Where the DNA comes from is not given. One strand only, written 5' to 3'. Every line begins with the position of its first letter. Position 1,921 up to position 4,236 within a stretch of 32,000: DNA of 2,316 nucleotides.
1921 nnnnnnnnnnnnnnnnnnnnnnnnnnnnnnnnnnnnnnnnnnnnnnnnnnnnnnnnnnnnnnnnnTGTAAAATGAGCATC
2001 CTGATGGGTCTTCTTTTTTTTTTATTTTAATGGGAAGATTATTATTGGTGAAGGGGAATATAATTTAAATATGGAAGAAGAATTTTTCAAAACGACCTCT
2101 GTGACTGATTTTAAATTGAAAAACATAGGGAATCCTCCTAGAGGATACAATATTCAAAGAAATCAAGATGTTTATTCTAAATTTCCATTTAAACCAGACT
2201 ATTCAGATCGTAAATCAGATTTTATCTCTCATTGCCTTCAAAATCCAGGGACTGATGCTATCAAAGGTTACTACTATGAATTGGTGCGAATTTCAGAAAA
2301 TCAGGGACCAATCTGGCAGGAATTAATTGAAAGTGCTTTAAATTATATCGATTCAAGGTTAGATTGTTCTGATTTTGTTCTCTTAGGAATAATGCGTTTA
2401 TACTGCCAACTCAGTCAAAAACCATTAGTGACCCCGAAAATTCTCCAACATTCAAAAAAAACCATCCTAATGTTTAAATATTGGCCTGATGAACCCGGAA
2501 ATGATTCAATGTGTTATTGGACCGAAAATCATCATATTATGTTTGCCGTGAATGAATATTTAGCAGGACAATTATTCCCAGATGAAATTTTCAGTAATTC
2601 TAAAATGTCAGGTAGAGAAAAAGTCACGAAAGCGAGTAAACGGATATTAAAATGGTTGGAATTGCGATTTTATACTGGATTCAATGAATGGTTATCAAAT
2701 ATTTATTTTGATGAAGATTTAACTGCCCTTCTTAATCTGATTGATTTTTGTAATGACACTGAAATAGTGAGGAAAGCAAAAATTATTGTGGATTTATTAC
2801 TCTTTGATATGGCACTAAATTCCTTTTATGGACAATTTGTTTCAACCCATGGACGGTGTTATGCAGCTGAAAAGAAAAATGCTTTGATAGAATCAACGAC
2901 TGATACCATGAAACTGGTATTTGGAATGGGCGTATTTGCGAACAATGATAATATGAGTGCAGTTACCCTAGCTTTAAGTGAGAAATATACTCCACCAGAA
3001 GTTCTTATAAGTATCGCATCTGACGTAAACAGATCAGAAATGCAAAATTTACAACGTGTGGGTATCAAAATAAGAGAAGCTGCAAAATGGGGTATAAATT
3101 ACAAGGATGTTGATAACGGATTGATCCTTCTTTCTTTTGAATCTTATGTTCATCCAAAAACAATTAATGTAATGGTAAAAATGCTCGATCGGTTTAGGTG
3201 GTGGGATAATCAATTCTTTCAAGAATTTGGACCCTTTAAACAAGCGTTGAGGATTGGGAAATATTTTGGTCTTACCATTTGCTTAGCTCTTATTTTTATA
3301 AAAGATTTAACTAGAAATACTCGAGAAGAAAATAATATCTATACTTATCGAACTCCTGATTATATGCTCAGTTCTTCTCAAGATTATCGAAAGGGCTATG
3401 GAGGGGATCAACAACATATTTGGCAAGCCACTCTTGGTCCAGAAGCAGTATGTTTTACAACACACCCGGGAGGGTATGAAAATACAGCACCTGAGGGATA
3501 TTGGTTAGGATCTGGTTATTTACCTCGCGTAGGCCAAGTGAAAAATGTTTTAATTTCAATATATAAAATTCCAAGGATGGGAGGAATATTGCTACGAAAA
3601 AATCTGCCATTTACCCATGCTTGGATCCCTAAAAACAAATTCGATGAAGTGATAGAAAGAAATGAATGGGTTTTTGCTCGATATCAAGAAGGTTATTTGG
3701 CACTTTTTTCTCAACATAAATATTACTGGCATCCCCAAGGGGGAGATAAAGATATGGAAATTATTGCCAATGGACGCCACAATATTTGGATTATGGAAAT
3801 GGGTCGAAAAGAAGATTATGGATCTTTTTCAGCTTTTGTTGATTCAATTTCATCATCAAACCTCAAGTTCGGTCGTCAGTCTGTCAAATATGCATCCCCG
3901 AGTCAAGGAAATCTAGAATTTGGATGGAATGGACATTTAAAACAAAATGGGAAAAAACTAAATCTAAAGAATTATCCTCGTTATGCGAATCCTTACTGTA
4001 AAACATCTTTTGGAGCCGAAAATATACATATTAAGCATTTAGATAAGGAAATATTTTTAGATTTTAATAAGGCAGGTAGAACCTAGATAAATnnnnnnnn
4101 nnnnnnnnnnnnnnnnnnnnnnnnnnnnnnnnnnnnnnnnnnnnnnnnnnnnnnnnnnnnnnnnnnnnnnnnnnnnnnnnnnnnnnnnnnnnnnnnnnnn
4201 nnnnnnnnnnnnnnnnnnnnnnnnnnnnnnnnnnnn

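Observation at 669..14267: KDG/KDPG sugar-acid island organised like a bacterial uronate-polysaccharide utilisation locus, in an apparently archaeal genome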

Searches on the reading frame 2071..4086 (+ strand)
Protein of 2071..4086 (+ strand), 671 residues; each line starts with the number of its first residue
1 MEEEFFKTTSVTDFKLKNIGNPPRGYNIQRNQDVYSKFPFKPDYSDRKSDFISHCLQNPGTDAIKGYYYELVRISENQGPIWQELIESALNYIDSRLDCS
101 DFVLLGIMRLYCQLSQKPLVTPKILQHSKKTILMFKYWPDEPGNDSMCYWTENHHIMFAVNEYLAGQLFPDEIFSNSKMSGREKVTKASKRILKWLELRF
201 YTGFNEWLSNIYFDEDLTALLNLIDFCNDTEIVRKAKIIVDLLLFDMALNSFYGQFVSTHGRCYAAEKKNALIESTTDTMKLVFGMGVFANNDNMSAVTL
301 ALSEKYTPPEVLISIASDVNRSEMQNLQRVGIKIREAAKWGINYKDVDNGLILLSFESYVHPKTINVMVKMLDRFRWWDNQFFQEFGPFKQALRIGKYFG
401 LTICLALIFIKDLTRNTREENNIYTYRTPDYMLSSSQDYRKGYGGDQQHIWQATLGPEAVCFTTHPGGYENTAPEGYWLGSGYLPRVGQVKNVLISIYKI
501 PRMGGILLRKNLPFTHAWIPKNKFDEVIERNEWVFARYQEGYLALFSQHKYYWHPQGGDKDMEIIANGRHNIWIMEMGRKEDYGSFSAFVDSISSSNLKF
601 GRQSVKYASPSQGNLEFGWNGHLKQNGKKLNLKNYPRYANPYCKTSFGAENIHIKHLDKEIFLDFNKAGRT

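Call 4: search_protein_families(library=pfam, proteins=[window:2071-4086:+], max_evalue=0.01)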
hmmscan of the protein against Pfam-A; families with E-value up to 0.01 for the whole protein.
window:2071-4086:+ (671 aa): 0 families

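Call 5: search_protein_families(library=ncbifam, proteins=[window:2071-4086:+], max_evalue=0.01)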
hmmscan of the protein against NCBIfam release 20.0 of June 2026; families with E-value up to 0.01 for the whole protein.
window:2071-4086:+ (671 aa): 0 families

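Call 7: search_solved_structures(query=window:2071-4086:+, max_evalue=10)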
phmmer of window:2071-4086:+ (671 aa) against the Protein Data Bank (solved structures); distinct sequences matched with E-value up to 10: 1.
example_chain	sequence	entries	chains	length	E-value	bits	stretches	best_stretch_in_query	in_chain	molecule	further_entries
9bov_C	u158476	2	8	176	0.14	13.5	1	48-126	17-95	NADH dehydrogenase (Ubiquinone), 24 kDa subunit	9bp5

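Call 9: find_homologous_proteins(query=window:2071-4086:+, max_evalue=0.001)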
Query window:2071-4086:+ (671 aa): 1708 proteins with E <= 0.001 among 8000 candidates; the best 120 are listed.
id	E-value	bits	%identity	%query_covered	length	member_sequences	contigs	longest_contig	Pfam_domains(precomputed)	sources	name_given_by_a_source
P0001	0.0e+0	1416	90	99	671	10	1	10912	-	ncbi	-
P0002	0.0e+0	1304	82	99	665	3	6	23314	-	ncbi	ncbi:MAG: hypothetical protein ACTSWX_01020 [Promethearchaeota archaeon]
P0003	0.0e+0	1246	78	99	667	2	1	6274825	-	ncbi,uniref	ncbi:hypothetical protein [Candidatus Lokiarchaeum ossiferum]|uniref:hypothetical protein n=1 Tax=Ca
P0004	0.0e+0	1139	71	99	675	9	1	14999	-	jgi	jgi:hypothetical protein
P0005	0.0e+0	1120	70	99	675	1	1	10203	-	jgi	jgi:hypothetical protein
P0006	0.0e+0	1050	66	100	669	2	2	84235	-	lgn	-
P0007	3.4e-285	966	78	78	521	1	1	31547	-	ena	-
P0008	5.7e-280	948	61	97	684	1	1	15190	-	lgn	-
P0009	1.7e-279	947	57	100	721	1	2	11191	-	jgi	-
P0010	4.8e-274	929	59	98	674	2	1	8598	-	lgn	-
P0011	4.8e-274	929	59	100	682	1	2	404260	-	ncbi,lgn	-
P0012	1.0e-273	928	59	98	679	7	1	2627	-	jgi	-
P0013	3.4e-272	923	57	99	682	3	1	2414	-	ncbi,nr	ncbi:MAG: hypothetical protein MJE63_32500 [Proteobacteria bacterium]|nr:hypothetical protein [Pseud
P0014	7.7e-272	922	58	100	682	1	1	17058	-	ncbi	-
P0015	2.4e-270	917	59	98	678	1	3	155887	-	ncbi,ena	-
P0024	5.3e-260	882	56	100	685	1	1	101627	-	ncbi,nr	ncbi:MAG: hypothetical protein JEY99_06740 [Spirochaetales bacterium]|nr:hypothetical protein [Spiro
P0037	3.9e-253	860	54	99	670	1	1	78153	-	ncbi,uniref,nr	ncbi:hypothetical protein FKG94_25925 [Exilibacterium tricleocarpae]|uniref:Heparin-sulfate lyase N-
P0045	6.4e-250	849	55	99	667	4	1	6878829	-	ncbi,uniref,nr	ncbi:hypothetical protein [Agarilytica rhodophyticola]|uniref:hypothetical protein n=1 Tax=Agarilyti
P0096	2.0e-235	801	52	98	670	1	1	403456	-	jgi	jgi:hypothetical protein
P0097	5.6e-235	800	51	98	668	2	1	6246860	-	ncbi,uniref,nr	ncbi:hypothetical protein HZI73_14690 [Vallitalea pronyensis]|uniref:Uncharacterized protein n=1 Tax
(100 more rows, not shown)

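Call 13: find_encoding_contigs(protein=P0003, flank=10000, max_places=2)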
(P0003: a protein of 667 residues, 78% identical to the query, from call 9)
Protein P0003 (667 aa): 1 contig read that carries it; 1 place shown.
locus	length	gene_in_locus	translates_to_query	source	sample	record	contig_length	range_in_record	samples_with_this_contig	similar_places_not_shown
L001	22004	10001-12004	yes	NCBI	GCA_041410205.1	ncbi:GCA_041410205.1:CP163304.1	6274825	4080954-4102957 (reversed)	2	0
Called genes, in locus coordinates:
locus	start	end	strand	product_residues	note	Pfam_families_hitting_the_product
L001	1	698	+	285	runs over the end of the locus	PF03551:PadR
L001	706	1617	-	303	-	PF02517:Rce1-like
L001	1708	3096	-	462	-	PF01406:tRNA-synt_1e, PF01921:tRNA-synt_1f (faint), PF09334:tRNA-synt_1g (faint), PF23493:CysS_C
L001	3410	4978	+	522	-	PF22352:K319L-like_PKD (faint)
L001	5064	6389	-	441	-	PF00083:Sugar_tr (faint), PF07690:MFS_1, PF13347:MFS_2, PF07690:MFS_1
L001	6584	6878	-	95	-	-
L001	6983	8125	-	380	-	PF01408:GFO_IDH_MocA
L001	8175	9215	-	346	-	PF00294:PfkB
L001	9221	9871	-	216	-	PF01081:Aldolase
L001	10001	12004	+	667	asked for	-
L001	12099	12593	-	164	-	PF12799:LRR_4 (faint), PF13855:LRR_8 (weak), PF23598:LRR_14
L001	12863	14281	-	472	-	PF02525:Flavodoxin_2, PF03358:FMN_red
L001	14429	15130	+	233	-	PF08279:HTH_11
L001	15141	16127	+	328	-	PF00135:COesterase, PF10340:Say1_Mug180, PF20434:BD-FAE, PF07859:Abhydrolase_3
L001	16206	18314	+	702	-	-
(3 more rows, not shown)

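Call 14: find_encoding_contigs(protein=P0045, flank=10000, max_places=1)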
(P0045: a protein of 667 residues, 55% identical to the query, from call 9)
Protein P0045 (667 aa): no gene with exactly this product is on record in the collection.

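Call 15: find_encoding_contigs(protein=P0097, flank=10000, max_places=1)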
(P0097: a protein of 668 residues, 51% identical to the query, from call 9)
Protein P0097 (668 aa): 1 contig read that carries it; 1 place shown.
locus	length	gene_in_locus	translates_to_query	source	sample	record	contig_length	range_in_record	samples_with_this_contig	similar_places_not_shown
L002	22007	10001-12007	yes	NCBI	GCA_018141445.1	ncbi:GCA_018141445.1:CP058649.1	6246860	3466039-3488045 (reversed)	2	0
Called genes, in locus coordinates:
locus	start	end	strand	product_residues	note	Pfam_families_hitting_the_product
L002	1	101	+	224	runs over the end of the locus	PF02709:Glyco_transf_7C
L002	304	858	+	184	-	PF14879:DUF4489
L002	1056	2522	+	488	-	-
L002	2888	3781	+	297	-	-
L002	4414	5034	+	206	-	PF00440:TetR_N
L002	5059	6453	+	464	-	PF07690:MFS_1, PF13347:MFS_2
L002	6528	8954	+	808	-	PF02837:Glyco_hydro_2_N, PF22666:Glyco_hydro_2_N2, PF00703:Glyco_hydro_2, PF02836:Glyco_hydro_2_C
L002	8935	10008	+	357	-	PF07470:Glyco_hydro_88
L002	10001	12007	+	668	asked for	-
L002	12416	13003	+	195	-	PF07638:Sigma70_ECF, PF04542:Sigma70_r2, PF08281:Sigma70_r4_2, PF04545:Sigma70_r4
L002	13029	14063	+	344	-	PF13490:zf-HC2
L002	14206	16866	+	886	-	PF02739:5_3_exonuc_N, PF01367:5_3_exonuc, PF01612:DNA_pol_A_exo1, PF22619:DNA_polI_exo1, PF00476:DNA_pol_A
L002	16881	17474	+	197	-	PF01121:CoaE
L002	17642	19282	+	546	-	PF00496:SBP_bac_5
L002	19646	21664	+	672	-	PF11104:PilM_2 (faint), PF02597:ThiS (faint), PF06723:MreB_Mbl, PF14450:FtsA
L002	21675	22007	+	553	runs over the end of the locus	PF01590:GAF (weak), PF13185:GAF_2 (weak), PF00990:GGDEF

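Call 16: find_encoding_contigs(protein=P0011, flank=10000, max_places=1)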
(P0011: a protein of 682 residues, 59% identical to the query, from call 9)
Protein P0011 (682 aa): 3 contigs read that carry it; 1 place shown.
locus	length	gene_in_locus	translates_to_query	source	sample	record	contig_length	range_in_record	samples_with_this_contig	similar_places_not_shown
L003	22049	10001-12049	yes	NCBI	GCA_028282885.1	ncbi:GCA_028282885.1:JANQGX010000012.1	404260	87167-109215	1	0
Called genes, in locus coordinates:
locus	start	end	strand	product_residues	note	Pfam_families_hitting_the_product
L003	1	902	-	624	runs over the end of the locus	PF02837:Glyco_hydro_2_N (weak), PF00703:Glyco_hydro_2 (weak), PF02836:Glyco_hydro_2_C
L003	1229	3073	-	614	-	PF02837:Glyco_hydro_2_N, PF22666:Glyco_hydro_2_N2, PF00703:Glyco_hydro_2, PF02836:Glyco_hydro_2_C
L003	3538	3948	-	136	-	PF01243:PNPOx_N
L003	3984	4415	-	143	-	PF22381:Staph_reg_Sar_Rot (weak), PF01047:MarR, PF12802:MarR_2, PF13463:HTH_27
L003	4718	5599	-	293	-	PF23678:YqhI, PF01738:DLH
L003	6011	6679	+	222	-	PF00440:TetR_N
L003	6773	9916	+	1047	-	PF02837:Glyco_hydro_2_N, PF00703:Glyco_hydro_2, PF02836:Glyco_hydro_2_C, PF16353:LacZ_4, PF02929:Bgal_small_N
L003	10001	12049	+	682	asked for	-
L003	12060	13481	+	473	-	PF13347:MFS_2, PF07690:MFS_1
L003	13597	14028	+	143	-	PF09917:DUF2147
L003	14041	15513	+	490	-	PF00884:Sulfatase, PF01663:Phosphodiest, PF16347:SGSH_C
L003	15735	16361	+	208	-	PF08241:Methyltransf_11, PF08242:Methyltransf_12 (weak), PF13649:Methyltransf_25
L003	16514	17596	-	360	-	PF00561:Abhydrolase_1, PF12697:Abhydrolase_6, PF10230:LIDHydrolase (faint), PF12146:Hydrolase_4, PF03096:Ndr, PF06821:Ser_hydrolase (weak)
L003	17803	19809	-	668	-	PF02056:Glyco_hydro_4, PF11975:Glyco_hydro_4C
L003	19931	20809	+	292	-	PF02311:AraC_binding, PF00165:HTH_AraC (weak), PF12833:HTH_18, PF00165:HTH_AraC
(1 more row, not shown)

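Call 18: find_encoding_contigs(protein=P0024, flank=10000, max_places=1)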
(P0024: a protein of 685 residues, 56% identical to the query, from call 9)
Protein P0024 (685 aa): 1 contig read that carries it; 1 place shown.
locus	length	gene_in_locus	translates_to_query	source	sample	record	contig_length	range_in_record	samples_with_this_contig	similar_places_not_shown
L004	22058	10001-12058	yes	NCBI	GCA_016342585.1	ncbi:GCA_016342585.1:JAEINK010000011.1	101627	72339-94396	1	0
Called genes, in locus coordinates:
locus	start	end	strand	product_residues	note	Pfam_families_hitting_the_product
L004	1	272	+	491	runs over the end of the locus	PF00474:SSF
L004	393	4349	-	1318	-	PF00497:SBP_bac_3, PF08448:PAS_4, PF13426:PAS_9 (weak), PF00989:PAS, PF08448:PAS_4, PF13426:PAS_9, PF02518:HATPase_c, PF00072:Response_reg, +2 more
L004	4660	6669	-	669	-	PF07992:Pyr_redox_2, PF13450:NAD_binding_8 (faint), PF13738:Pyr_redox_3 (faint), PF13434:Lys_Orn_oxgnase (weak), PF00070:Pyr_redox, PF02852:Pyr_redox_dim, PF00581:Rhodanese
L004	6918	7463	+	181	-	PF00440:TetR_N (weak)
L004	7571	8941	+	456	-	PF13347:MFS_2, PF07690:MFS_1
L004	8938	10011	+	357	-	PF07470:Glyco_hydro_88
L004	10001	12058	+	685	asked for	-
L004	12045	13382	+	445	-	PF00232:Glyco_hydro_1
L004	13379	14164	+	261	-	PF01261:AP_endonuc_2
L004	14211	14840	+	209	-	PF01135:PCMT (faint), PF13489:Methyltransf_23 (weak), PF01209:Ubie_methyltran (weak), PF13847:Methyltransf_31, PF13649:Methyltransf_25, PF08241:Methyltransf_11, PF08242:Methyltransf_12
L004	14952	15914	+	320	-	-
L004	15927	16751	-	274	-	PF00106:adh_short, PF08659:KR (weak), PF13561:adh_short_C2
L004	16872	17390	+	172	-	-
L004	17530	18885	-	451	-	PF00696:AA_kinase, PF00583:Acetyltransf_1, PF13508:Acetyltransf_7 (weak)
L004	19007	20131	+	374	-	PF01408:GFO_IDH_MocA, PF03447:NAD_binding_3 (weak), PF22685:Gal80p_C-like (weak), PF22725:GFO_IDH_MocA_C3, PF02894:GFO_IDH_MocA_C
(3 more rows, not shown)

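Call 19: find_encoding_contigs(protein=P0096, flank=10000, max_places=1)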
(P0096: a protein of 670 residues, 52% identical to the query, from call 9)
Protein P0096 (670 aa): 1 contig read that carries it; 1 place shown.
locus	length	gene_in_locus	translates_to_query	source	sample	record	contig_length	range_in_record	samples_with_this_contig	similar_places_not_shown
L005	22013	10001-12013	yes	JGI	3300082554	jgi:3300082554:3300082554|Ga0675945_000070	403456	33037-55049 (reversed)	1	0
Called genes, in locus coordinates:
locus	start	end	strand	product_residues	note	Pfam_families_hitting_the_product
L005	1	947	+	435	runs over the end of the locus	PF00083:Sugar_tr, PF06609:TRI12 (weak), PF07690:MFS_1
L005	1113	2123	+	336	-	PF01636:APH (weak), PF07914:DUF1679 (faint), PF02958:EcKL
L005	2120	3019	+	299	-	PF00459:Inositol_P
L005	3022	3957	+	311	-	PF00294:PfkB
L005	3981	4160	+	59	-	-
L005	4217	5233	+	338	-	PF12625:Arabinose_bd, PF12833:HTH_18, PF00165:HTH_AraC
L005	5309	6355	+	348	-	PF01087:GalP_UDP_transf, PF02744:GalP_UDP_tr_C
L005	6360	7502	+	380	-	PF10509:GalKase_gal_bdg, PF00288:GHMP_kinases_N, PF08544:GHMP_kinases_C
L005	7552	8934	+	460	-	PF07690:MFS_1, PF13347:MFS_2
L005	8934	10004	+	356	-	PF07470:Glyco_hydro_88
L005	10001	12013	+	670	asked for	-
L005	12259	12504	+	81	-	-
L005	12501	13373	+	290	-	-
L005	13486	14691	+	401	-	PF13480:Acetyltransf_6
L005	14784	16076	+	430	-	-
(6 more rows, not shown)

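Call 21: search_protein_families(library=pfam, alignment_id=A1, max_evalue=1)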
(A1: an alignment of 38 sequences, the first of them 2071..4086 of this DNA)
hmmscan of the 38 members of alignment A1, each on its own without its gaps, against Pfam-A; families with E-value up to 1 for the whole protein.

A. member 1, window:2071-4086:+ (671 aa): 0 families

B. families by the number of members that match (of 38 scanned): 6 families
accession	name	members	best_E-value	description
PF23505.1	YqgG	1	0.019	YqgG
PF00793.26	DAHP_synth_1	1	0.052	DAHP synthetase I family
PF22139.1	XPD_arch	1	0.1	DNA repair helicase XPD, arch domain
PF22378.1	Tas3-like_N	1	0.19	Tas3-like, N-terminal domain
PF20677.3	Herpes_gp350_C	1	0.31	Herpesvirus envelope glycoprotein gp350 N-terminal C domain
PF09597.18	SAM_Ribosomal_mS41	1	0.33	Small ribosomal subunit protein mS41 SAM domain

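Call 22: search_solved_structures(query=A1, max_evalue=10, show_alignments=2)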
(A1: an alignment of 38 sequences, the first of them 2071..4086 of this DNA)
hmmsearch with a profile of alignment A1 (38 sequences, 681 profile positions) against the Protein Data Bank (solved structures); distinct sequences matched with E-value up to 10: 0.

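Call 23: predict_structure(alignment_id=A1)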
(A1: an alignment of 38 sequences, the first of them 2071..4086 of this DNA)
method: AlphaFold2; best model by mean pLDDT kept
length: 671 residues; sequences in the alignment: 38
mean_pLDDT: 88.3   pTM: 0.92
mean pLDDT of the five models: 88.3, 87.1, 86.9, 86.7, 85.2
residues with pLDDT >= 90: 427; 70-90: 176; 50-70: 50; < 50: 18
segments of 3 or more residues with pLDDT < 50: 1-12
pLDDT, mean of each block of 10 residues (from residue 1): 39 69 91 94 97 94 88 95 93 78 94 96 96 86 65 88 97 90 95 95 73 86 98 98 94 75 62 83 95 88 97 96 96 93 91 86 90 85 79 87 87 84 95 93 73 92 68 52 86 95 77 86 97 98 97 87 90 97 98 97 97 97 97 96 97 97 96 93
secondary structure, 60 per line:
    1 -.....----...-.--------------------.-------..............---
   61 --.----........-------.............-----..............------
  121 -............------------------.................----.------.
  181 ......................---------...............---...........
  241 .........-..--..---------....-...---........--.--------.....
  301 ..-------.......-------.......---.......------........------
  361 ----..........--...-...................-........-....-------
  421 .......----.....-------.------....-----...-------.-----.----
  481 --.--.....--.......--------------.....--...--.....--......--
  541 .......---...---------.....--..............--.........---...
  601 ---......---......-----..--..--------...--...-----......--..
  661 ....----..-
elements in order: H2-6 H44-57 H68-75 H83-95 H101-114 H122-133 H152-168 H181-202 H212-226 H230-249 H266-269 H277-284 H296-302 H310-316 E324-330 H334-340 H347-354 H365-374 H381-399 H401-408 H410-413 E421-427 E432-436 E451-454 E460-462 E486-490 E493-499 E514-518 E526-530 E533-538 E541-547 E551-553 E563-567 E570-579 H580-583 H586-594 E598-600 E604-609 E613-618 E638-640 E643-645 E651-656 E659-664
